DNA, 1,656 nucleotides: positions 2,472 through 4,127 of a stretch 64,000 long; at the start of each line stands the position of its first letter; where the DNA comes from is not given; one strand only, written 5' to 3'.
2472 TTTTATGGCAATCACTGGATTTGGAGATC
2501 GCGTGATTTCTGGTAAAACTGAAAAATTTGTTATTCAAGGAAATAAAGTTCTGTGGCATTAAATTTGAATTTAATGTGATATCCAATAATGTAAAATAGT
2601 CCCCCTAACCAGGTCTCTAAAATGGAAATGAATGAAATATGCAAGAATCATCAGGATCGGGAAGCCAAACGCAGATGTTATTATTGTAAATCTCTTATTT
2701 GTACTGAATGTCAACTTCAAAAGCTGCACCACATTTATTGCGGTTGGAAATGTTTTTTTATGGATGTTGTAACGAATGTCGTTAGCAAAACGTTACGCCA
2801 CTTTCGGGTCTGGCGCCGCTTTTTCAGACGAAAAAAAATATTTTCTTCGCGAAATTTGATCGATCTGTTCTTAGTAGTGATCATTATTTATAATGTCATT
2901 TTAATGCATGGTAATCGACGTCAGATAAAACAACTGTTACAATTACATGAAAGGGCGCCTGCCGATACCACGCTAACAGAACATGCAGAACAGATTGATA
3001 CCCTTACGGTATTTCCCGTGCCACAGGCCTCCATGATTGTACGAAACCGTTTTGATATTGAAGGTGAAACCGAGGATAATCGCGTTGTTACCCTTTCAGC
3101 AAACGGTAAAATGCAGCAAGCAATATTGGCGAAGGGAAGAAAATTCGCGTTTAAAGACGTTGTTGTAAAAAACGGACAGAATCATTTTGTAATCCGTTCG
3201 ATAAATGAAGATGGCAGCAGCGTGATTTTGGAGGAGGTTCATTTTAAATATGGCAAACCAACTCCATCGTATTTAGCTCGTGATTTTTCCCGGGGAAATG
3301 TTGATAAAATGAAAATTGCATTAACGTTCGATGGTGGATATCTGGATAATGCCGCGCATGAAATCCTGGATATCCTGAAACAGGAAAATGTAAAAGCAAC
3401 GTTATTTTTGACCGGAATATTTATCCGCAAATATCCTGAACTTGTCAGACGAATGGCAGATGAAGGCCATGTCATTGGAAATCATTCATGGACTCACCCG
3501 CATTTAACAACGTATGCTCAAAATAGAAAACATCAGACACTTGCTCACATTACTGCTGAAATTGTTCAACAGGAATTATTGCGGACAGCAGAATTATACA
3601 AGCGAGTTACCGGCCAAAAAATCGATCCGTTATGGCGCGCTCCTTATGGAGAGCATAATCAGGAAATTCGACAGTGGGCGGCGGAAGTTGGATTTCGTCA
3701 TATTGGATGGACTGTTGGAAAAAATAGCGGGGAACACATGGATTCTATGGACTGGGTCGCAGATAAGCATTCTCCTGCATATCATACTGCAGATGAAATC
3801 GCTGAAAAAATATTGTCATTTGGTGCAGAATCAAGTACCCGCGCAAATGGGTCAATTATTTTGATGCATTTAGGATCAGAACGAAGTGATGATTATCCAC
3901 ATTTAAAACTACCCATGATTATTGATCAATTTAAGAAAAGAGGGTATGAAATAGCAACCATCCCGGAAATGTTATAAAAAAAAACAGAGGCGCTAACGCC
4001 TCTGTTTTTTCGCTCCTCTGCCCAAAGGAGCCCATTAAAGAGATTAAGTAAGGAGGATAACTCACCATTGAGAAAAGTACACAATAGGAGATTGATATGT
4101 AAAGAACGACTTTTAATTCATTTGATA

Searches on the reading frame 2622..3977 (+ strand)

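Call 43: search_protein_families(library=pfam, proteins=[window:2622-3977:+])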
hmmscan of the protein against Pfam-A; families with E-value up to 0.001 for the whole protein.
window:2622-3977:+ (451 aa): 2 families
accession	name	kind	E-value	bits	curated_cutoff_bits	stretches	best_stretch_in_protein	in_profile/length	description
PF01522.26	Polysacc_deac_1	-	1.2e-32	112.9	23.1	1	225-359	2-122/124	Polysaccharide deacetylase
PF00643.29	zf-B_box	-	0.0008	20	24.1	0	5-36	4-34/42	B-box zinc finger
